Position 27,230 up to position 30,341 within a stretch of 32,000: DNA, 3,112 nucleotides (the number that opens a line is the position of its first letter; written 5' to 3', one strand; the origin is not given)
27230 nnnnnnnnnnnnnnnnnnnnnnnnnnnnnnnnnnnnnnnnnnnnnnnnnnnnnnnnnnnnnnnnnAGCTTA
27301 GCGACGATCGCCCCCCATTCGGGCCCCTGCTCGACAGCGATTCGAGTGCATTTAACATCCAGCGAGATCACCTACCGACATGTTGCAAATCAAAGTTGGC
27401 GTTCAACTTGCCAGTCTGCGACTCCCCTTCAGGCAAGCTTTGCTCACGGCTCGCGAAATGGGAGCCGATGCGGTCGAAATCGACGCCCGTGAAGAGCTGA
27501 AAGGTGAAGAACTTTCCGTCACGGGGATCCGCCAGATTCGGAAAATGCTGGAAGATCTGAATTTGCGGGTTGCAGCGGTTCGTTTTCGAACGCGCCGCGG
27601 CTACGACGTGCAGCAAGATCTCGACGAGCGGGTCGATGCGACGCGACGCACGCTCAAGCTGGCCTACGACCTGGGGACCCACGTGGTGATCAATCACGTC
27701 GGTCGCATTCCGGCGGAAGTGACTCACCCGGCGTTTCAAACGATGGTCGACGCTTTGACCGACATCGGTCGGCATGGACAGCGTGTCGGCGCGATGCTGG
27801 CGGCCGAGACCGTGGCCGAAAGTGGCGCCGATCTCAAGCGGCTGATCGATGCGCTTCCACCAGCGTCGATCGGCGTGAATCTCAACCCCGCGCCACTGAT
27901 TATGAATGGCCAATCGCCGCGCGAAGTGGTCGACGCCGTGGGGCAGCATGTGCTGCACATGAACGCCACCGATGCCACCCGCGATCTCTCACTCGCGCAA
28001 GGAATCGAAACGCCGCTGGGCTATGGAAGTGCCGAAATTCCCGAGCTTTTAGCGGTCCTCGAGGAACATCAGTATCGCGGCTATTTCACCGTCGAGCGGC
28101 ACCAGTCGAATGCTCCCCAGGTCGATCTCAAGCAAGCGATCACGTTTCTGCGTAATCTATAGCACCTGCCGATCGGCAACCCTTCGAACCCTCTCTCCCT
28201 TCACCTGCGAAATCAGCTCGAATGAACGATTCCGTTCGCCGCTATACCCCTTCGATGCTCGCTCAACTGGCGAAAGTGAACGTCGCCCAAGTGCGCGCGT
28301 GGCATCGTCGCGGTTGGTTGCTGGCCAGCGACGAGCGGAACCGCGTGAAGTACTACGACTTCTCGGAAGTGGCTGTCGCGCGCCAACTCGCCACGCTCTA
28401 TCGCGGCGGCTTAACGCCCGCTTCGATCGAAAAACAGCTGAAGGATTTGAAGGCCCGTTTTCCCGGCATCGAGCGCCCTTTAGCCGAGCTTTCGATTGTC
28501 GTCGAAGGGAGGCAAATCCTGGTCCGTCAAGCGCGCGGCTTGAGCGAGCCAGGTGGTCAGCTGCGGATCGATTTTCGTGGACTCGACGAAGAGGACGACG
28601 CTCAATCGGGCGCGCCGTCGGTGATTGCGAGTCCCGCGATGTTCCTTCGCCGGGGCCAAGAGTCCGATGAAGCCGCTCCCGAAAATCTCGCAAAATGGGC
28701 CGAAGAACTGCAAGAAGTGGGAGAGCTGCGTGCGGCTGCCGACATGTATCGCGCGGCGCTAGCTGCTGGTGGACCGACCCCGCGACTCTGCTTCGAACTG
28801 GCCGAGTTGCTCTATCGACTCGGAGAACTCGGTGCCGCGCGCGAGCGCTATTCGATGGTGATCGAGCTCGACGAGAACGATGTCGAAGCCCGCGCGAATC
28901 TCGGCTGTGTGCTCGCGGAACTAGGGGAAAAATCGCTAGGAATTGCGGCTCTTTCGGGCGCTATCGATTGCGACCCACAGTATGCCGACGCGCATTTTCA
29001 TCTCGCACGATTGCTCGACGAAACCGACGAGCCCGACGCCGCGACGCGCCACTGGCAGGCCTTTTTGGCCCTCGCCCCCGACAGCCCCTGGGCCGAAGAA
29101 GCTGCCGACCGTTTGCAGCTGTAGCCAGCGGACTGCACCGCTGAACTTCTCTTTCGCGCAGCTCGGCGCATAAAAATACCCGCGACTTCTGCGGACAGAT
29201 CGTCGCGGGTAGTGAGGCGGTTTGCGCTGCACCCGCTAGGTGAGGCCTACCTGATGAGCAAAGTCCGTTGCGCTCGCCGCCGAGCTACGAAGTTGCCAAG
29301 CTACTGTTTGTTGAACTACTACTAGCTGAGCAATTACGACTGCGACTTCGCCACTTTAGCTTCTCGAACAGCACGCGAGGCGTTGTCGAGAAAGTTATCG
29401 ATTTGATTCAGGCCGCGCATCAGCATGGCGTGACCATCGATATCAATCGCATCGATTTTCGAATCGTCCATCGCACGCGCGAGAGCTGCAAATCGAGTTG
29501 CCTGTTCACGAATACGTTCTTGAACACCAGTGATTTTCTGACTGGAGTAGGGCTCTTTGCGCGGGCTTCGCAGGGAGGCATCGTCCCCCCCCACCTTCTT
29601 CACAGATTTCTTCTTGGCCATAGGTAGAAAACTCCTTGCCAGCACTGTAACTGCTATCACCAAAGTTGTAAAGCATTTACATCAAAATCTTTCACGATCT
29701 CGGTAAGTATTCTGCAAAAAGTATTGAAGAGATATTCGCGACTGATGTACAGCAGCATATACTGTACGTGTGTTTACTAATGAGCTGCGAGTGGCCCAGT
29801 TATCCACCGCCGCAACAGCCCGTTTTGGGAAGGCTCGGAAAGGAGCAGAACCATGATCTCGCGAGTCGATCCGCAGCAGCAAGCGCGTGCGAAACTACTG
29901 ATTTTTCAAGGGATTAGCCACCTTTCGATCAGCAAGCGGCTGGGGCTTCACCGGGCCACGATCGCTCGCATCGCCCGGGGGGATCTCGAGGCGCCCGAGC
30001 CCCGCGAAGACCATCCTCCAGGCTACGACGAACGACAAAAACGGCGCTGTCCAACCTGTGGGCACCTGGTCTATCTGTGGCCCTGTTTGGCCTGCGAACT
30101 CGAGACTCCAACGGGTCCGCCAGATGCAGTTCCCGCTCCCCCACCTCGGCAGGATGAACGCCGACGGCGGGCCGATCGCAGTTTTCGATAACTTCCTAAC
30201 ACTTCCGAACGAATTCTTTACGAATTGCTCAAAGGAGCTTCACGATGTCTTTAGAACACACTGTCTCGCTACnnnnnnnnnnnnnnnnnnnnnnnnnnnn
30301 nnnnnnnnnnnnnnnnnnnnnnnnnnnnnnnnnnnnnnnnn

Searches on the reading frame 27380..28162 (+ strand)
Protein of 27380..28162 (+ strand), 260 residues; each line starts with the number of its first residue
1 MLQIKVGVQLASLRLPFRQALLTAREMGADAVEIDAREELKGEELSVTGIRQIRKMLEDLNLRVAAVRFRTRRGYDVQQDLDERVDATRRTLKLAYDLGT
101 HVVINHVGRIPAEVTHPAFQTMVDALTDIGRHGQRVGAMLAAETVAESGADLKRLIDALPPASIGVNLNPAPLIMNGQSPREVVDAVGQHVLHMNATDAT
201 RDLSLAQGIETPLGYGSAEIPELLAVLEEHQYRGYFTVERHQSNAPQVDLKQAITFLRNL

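Call 4: search_protein_families(library=pfam, proteins=[window:27380-28162:+], max_evalue=0.1)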
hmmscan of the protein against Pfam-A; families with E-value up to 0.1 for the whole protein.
window:27380-28162:+ (260 aa): 1 family
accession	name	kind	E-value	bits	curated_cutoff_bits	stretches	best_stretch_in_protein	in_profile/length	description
PF01261.30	AP_endonuc_2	-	1.2e-24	87.8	31.1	1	24-259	4-248/249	Xylose isomerase-like TIM barrel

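Call 5: search_protein_families(library=ncbifam, proteins=[window:27380-28162:+], max_evalue=0.1)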
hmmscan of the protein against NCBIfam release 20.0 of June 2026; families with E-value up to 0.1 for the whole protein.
window:27380-28162:+ (260 aa): 6 families
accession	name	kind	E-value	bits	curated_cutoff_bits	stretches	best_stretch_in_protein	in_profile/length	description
TIGR04379.1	myo_inos_iolE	equivalog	1.3e-05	24.9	290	1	113-246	122-272/290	myo-inosose-2 dehydratase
NF009689.0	PRK13210.1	subfamily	1.5e-05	24.3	200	1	192-258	208-276/286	L-ribulose-5-phosphate 3-epimerase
NF007360.0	PRK09856.1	equivalog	0.00016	21.3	305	1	13-259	11-269/276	fructoselysine 3-epimerase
NF041099.2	keto_glucon_epim_IolO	equivalog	0.00019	20.8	300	1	18-259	24-266/269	5-keto-L-gluconate epimerase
NF042435.1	DhshikDhtase_QuiC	equivalog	0.0049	15.4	1200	1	28-235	25-235/635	3-dehydroshikimate dehydratase QuiC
TIGR03234.1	OH-pyruv-isom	equivalog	0.055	12.8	353.45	0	212-241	213-241/254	hydroxypyruvate isomerase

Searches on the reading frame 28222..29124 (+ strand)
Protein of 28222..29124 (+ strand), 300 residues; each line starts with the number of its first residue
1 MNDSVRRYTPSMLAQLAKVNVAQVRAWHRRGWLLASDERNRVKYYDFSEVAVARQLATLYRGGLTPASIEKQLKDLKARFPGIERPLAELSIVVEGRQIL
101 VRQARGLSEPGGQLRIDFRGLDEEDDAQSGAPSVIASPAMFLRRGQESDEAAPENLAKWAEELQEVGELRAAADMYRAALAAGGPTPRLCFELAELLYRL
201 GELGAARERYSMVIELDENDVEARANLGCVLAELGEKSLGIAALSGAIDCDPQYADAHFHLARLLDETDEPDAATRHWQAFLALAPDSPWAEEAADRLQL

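Call 4: search_protein_families(library=pfam, proteins=[window:28222-29124:+], max_evalue=0.1)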
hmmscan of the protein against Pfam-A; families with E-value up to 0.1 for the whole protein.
window:28222-29124:+ (300 aa): 14 families
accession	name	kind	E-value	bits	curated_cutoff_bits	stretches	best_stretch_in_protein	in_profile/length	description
PF13431.12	TPR_17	-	3.5e-11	42.9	24.4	2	247-274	5-32/34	Tetratricopeptide repeat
PF13414.12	TPR_11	-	3.1e-10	40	26.8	2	196-235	3-42/42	TPR repeat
PF07719.23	TPR_2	-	5.4e-09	35.9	27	2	188-220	2-34/34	Tetratricopeptide repeat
PF14559.12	TPR_19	-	2.3e-08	34.7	25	2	167-224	5-62/68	Tetratricopeptide repeat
PF13411.12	MerR_1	-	2.8e-08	34.2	21.6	1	8-74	1-67/69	MerR HTH family regulatory protein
PF13432.12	TPR_16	-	5.9e-08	33.5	32.7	2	159-219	3-63/65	Tetratricopeptide repeat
PF13428.12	TPR_14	-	1.3e-06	29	23.5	3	189-228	3-42/44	Tetratricopeptide repeat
PF13181.12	TPR_8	-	1.6e-05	25.2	25.7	0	188-220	2-34/34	Tetratricopeptide repeat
PF00515.34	TPR_1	-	0.00011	22.3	27.8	0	188-220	2-34/34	Tetratricopeptide repeat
PF13371.12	TPR_9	-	0.0004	20.8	35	0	212-259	20-67/73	Tetratricopeptide repeat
PF00376.29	MerR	-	0.0011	19.1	28.2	1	9-40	1-31/38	MerR family regulatory protein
PF24575.1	TPR_Slam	-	0.01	16.7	35.2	0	154-208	46-102/104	Surface lipoprotein assembly modifier, N-terminal TPR repeats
PF13174.12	TPR_6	-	0.02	16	26.3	0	256-288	1-33/33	Tetratricopeptide repeat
PF25068.1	ARM_TT21_4th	-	0.061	14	30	0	172-214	18-59/153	Tetratricopeptide repeat protein 21 forth ARM domain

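Call 5: search_protein_families(library=ncbifam, proteins=[window:28222-29124:+], max_evalue=0.1)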
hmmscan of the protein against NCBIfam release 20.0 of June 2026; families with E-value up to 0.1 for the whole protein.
window:28222-29124:+ (300 aa): 14 families
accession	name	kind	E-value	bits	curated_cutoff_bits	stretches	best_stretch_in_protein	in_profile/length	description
TIGR02552.1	LcrH_SycD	equivalog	1.3e-07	31.4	104.8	1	158-221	57-120/136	SycD/LcrH family type III secretion system chaperone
NF033920.0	C39_PA2778_fam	equivalog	1.3e-07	31.3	150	1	142-249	145-252/255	PA2778 family cysteine peptidase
TIGR02521.1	type_IV_pilW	equivalog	2.3e-07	30.6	154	2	221-289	31-99/234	type IV pilus biogenesis/stability protein PilW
NF040959.1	MamA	equivalog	3e-07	30.1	200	1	141-279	59-197/204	magnetosome protein MamA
TIGR02917.1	PEP_TPR_lipo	equivalog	1.8e-06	26.1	312.2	1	147-294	459-606/899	XrtA/PEP-CTERM system TPR-repeat protein PrsT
TIGR00540.1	TPR_hemY_coli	hypoth_equivalog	1.2e-05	24.3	142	1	244-279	349-383/385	heme biosynthesis-associated TPR protein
TIGR02795.1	tol_pal_ybgF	equivalog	0.00012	22.7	90.1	0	254-294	38-78/119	tol-pal system protein YbgF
NF047371.1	FlcA_CTERM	equivalog_domain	0.0006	18.4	300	1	167-237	453-523/646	periplasmic flagellar collar protein FlcA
NF040561.1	PrimPol_Msp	equivalog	0.0022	16.7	200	1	143-228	15-99/515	CRISPR-associated primase-polymerase type A1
NF041054.1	WAxxUGC_long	equivalog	0.0026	17.1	300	1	248-287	269-308/354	ResA-like WAxxUGC motif-containing protein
NF033758.1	gliding_GltE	equivalog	0.0054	15.7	225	1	213-281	214-282/411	adventurous gliding motility TPR repeat lipoprotein GltE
NF047558.1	TPR_END_plus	domain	0.0098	15.8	32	1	226-256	4-34/56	TPR end-of-group domain-containing protein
NF050798.1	TF_FtsR_Actino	equivalog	0.033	14.3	150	1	4-67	105-164/223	transcriptional regulator FtsR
NF010315.0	PRK13752.1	subfamily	0.09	12.8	261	0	1-61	1-62/144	mercury resistance transcriptional regulator MerR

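Call 7: search_protein_families(library=padloc, proteins=[window:28222-29124:+], max_evalue=0.1)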
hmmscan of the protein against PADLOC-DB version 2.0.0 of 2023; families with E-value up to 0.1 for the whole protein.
window:28222-29124:+ (300 aa): 2 families
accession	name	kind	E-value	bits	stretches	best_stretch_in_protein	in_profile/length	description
PDLC01101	PrimPol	-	0.0026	14.5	0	153-218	33-98/490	adaptation polymerase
PDLC04133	mad1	-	0.0038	15.5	1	6-51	4-48/60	mads_1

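Call 8: search_protein_families(library=phrogs, proteins=[window:28222-29124:+], max_evalue=0.1)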
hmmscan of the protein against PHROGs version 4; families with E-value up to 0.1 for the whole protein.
window:28222-29124:+ (300 aa): 3 families
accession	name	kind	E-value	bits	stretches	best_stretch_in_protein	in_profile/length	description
phrog_7590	-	unknown function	0.00016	22.5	1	205-289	73-157/234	-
phrog_2474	-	transcription regulation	0.0025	18.7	1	8-55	49-97/118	MerR-like transcriptional regulator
phrog_11671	-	unknown function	0.0056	17.8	1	5-75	5-76/146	-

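Call 35: find_encoding_contigs(protein=window:28222-29121:+, flank=10000, max_places=3)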
Protein window:28222-29121:+ (300 aa): 10 contigs read that carry it; 3 places shown.
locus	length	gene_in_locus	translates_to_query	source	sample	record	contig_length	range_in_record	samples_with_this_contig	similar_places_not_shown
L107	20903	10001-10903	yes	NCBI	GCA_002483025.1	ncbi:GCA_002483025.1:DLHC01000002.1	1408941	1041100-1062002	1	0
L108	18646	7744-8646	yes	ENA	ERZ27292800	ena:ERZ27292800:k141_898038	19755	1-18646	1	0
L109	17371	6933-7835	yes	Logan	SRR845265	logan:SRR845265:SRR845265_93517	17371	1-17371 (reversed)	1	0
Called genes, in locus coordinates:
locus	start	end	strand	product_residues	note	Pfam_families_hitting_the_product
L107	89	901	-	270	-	PF00005:ABC_tran, PF13304:AAA_21 (faint)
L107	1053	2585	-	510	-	PF12704:MacB_PCD (faint), PF02687:FtsX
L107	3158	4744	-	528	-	PF01336:tRNA_anti-codon, PF00152:tRNA-synt_2, PF01409:tRNA-synt_2d (faint)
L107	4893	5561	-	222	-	PF05708:Peptidase_C92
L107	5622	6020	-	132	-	PF07876:Dabb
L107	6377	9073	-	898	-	-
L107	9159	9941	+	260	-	PF01261:AP_endonuc_2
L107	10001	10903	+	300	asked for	PF13411:MerR_1, PF13428:TPR_14 (faint), PF13432:TPR_16 (faint), PF07719:TPR_2 (faint), PF13181:TPR_8 (faint), PF13431:TPR_17 (faint), PF14559:TPR_19 (faint), PF13414:TPR_11 (weak)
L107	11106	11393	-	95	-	-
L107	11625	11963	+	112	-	-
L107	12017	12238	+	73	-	-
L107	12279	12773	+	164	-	-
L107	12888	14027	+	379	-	PF20703:nSTAND1 (weak), PF00005:ABC_tran (faint), PF00583:Acetyltransf_1 (weak), PF13673:Acetyltransf_10 (weak), PF13508:Acetyltransf_7 (weak)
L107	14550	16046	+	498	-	-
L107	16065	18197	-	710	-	-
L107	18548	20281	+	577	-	PF00989:PAS (weak), PF08448:PAS_4, PF13426:PAS_9 (faint), PF01590:GAF, PF13185:GAF_2, PF13492:GAF_3 (weak), PF00072:Response_reg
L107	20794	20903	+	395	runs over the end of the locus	PF00149:Metallophos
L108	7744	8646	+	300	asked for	PF13411:MerR_1, PF13428:TPR_14 (faint), PF13432:TPR_16 (faint), PF07719:TPR_2 (faint), PF13181:TPR_8 (faint), PF13431:TPR_17 (faint), PF14559:TPR_19 (faint), PF13414:TPR_11 (weak)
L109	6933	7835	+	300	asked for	PF13411:MerR_1, PF13428:TPR_14 (faint), PF13432:TPR_16 (faint), PF07719:TPR_2 (faint), PF13181:TPR_8 (faint), PF13431:TPR_17 (faint), PF14559:TPR_19 (faint), PF13414:TPR_11 (weak)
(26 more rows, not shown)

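Call 50: search_protein_families(library=pfam, proteins=[L107:11625-11960:+, L107:12017-12235:+, L107:12279-12770:+], max_evalue=0.1)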
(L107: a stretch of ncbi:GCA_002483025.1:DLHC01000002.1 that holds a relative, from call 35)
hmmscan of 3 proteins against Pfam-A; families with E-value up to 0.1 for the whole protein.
L107:11625-11960:+ (112 aa): 3 families
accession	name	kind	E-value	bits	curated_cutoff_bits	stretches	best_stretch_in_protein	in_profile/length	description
PF06056.18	Terminase_5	-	0.0055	17.1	20.3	1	11-39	4-32/58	Putative ATPase subunit of terminase (gpP-like)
PF13384.12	HTH_23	-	0.052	13.8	24.6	1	10-40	7-37/50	Homeodomain-like domain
PF01381.28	HTH_3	-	0.053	14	23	1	19-44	8-33/55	Helix-turn-helix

L107:12017-12235:+ (73 aa): 0 families

L107:12279-12770:+ (164 aa): 1 family
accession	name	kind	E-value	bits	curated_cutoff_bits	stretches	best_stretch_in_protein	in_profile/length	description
PF02195.25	ParB_N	-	0.017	15.6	26.3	1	13-89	3-83/95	ParB N-terminal domain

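Call 72: find_homologous_proteins(query=L107:12279-12770:+)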
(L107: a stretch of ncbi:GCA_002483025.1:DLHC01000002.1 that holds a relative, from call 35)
Query L107:12279-12770:+ (164 aa): 36 proteins with E <= 0.001 among 149 candidates.
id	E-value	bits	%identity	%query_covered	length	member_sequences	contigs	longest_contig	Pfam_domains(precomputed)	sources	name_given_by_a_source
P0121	5.5e-96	337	96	100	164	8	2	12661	-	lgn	-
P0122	1.8e-18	85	34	92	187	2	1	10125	-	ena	-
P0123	2.7e-18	84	35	92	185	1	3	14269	-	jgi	jgi:hypothetical protein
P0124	3.3e-17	81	32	92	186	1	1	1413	-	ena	-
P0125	2.5e-16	78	33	92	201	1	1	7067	-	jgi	-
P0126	6.1e-16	77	33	92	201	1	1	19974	-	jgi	-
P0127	8.3e-16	76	31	92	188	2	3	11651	-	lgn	-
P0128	1.8e-15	75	32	92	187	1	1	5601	-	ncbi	-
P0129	3.6e-15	74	32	92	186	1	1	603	-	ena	-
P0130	3.8e-15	74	32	92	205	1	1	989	-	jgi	-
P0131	5.6e-15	74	31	92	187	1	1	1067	-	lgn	-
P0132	6.4e-15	74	33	92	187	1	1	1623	-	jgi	jgi:hypothetical protein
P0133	1.2e-14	73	28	92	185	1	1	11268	-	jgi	jgi:hypothetical protein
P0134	7.6e-14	70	30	92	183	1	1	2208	-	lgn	-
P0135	8.6e-14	70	30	92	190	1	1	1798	-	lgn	-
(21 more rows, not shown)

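Call 75: search_solved_structures(query=A4, max_evalue=1)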
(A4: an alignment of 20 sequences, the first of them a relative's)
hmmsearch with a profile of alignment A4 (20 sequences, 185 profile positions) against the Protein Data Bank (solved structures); distinct sequences matched with E-value up to 1: 5.
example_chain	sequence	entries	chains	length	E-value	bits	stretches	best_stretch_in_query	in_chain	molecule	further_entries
1vz0_A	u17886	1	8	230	1.4e-06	31.7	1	12-127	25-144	Chromosome-partitioning protein Spo0J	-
7nfu_A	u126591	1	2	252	0.00025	24.3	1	4-169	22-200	Nucleoid occlusion protein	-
7ng0_A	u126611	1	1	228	0.00027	24.2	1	8-170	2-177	Nucleoid occlusion protein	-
7zhs_A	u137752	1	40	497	0.022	18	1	82-179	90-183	Ubiquitin-like protein SMT3,DnaJ homolog subfamily A member 2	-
1bqz_A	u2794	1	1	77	0.61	13.2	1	117-164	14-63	DNAJ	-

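Call 80: predict_structure(alignment_id=A4)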
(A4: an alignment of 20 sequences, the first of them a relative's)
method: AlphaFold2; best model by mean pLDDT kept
length: 164 residues; sequences in the alignment: 20
mean_pLDDT: 77.9   pTM: 0.56
mean pLDDT of the five models: 77.9, 77.3, 75.5, 74.2, 71.6
residues with pLDDT >= 90: 48; 70-90: 75; 50-70: 26; < 50: 15
segments of 3 or more residues with pLDDT < 50: 103-114
pLDDT, mean of each block of 10 residues (from residue 1): 55 93 79 83 80 93 92 93 87 79 44 51 61 86 88 85 72
secondary structure, 60 per line:
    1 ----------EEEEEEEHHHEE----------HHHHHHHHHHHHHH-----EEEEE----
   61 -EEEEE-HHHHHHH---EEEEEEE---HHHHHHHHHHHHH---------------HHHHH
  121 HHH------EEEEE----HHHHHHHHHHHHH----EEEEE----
elements in order: E11-17 H33-46 E52-56 E62-66 H68-74 E78-84 H88-100 H116-123 E130-134 H139-151 E156-160

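Call 85: fold_search(model_id=the predicted structure, library=pdb)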
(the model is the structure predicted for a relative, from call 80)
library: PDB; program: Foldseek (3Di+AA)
matches with E <= 10: 390; with E <= 0.001: 25
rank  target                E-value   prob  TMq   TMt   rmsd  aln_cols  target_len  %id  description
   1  7bm8_A                3.1e-06  1.00  0.47  0.43  14.7       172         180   20  Crystal structure of the C-terminally truncated chromosome-partitioning protein ParB from Caulobacter crescentus compl (released 2021-04-28)
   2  6sdk_A                1.2e-05  1.00  0.46  0.39  15.9       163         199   16  Crystal structure of bacterial ParB dimer bound to CDP (released 2019-10-23)
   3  6sdk_B                2.0e-05  1.00  0.46  0.39  16.4       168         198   17  Crystal structure of bacterial ParB dimer bound to CDP (released 2019-10-23)
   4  6t1f_C                4.1e-05  1.00  0.39  0.34   7.6       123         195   25  Crystal structure of the C-terminally truncated chromosome-partitioning protein ParB from Caulobacter crescentus compl (released 2020-10-14)
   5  7bnk_B                5.4e-05  1.00  0.48  0.42   5.8       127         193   19  Crystal structure of ParB from Myxococcus xanthus bound to CDP and Monothiophosphate (released 2021-09-08)
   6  8qa9_B                5.4e-05  1.00  0.43  0.34  17.5       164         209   20  Crystal structure of the RK2 plasmid encoded co-complex of the C-terminally truncated transcriptional repressor protei (released 2024-02-21)
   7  7bnr_A                5.7e-05  1.00  0.49  0.42   4.5       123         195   19  Crystal structure of a ParB Q52A mutant from Myxococcus xanthus bound to CTPyS (released 2021-09-08)
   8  7ol9_B                6.5e-05  1.00  0.44  0.36  13.2       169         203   12  Crystal structure of C-terminally truncated Bacillus subtilis nucleoid occlusion protein (Noc) complexed to the Noc-bi (released 2022-03-09)
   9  7nfu_B                6.9e-05  1.00  0.46  0.37  11.1       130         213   18  Crystal structure of C-terminally truncated Geobacillus thermoleovorans nucleoid occlusion protein Noc (released 2021-02-17)
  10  8qa9_A                6.9e-05  1.00  0.44  0.35  17.5       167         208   19  Crystal structure of the RK2 plasmid encoded co-complex of the C-terminally truncated transcriptional repressor protei (released 2024-02-21)
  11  6t1f_A                7.4e-05  1.00  0.39  0.34   7.7       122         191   24  Crystal structure of the C-terminally truncated chromosome-partitioning protein ParB from Caulobacter crescentus compl (released 2020-10-14)
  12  7bnk_A                8.4e-05  1.00  0.49  0.42   5.8       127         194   19  Crystal structure of ParB from Myxococcus xanthus bound to CDP and Monothiophosphate (released 2021-09-08)
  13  5k5d_B                8.4e-05  1.00  0.49  0.33  15.8       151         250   14  Structure of the C2221 form of Pnob8-like ParB-N domain (released 2016-06-15)
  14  7nfu_A                1.6e-04  1.00  0.48  0.37  10.9       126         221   16  Crystal structure of C-terminally truncated Geobacillus thermoleovorans nucleoid occlusion protein Noc (released 2021-02-17)
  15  8qa8_F                1.7e-04  1.00  0.42  0.35  16.7       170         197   15  Crystal structure of the C-terminally truncated transcriptional repressor protein KorB from the RK2 plasmid complexed  (released 2024-02-21)
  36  1vz0_C                1.9e-02  0.96  0.35  0.31  15.3       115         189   21  Chromosome segregation protein Spo0J from Thermus thermophilus (released 2004-07-19)
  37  1vz0_F                3.8e-02  0.91  0.35  0.31  15.4       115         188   21  Chromosome segregation protein Spo0J from Thermus thermophilus (released 2004-07-19)
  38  1vz0_E                4.4e-02  0.97  0.34  0.30   9.8        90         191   23  Chromosome segregation protein Spo0J from Thermus thermophilus (released 2004-07-19)
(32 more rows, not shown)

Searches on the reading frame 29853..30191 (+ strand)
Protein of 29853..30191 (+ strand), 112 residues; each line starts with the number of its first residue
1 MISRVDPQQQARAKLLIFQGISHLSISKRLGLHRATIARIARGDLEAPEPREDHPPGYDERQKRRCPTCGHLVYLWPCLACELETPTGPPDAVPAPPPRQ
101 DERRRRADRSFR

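Call 4: search_protein_families(library=pfam, proteins=[window:29853-30191:+], max_evalue=0.1)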
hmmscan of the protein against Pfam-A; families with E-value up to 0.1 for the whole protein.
window:29853-30191:+ (112 aa): 3 families
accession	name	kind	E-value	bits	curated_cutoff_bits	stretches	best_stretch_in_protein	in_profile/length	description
PF06056.18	Terminase_5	-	0.0054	17.1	20.3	1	11-39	4-32/58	Putative ATPase subunit of terminase (gpP-like)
PF13384.12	HTH_23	-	0.052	13.8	24.6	1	10-40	7-37/50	Homeodomain-like domain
PF01381.28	HTH_3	-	0.053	14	23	1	19-44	8-33/55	Helix-turn-helix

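Call 5: search_protein_families(library=ncbifam, proteins=[window:29853-30191:+], max_evalue=0.1)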
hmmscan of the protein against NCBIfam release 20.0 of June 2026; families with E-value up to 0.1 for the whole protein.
window:29853-30191:+ (112 aa): 3 families
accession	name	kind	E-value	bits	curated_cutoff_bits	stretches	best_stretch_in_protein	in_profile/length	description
NF033546.1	transpos_IS21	equivalog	0.004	16.7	160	1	17-63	5-45/294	IS21 family transposase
NF033545.0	transpos_IS630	equivalog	0.02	14.3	100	1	10-63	2-61/299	IS630 family transposase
NF009172.0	PRK12519.1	subfamily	0.088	12.3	222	0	6-44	143-181/194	RNA polymerase sigma factor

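Call 7: search_protein_families(library=padloc, proteins=[window:29853-30191:+], max_evalue=0.1)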
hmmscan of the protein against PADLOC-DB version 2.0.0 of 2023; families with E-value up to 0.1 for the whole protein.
window:29853-30191:+ (112 aa): 0 families

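Call 8: search_protein_families(library=phrogs, proteins=[window:29853-30191:+], max_evalue=0.1)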
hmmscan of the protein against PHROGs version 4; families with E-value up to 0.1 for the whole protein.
window:29853-30191:+ (112 aa): 2 families
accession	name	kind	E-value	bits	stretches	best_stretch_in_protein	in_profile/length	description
phrog_664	-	DNA, RNA and nucleotide metabolism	0.0087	16.9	1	5-43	85-123/210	DNA binding protein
phrog_1157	-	integration and excision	0.047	13.9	1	15-57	12-57/422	transposase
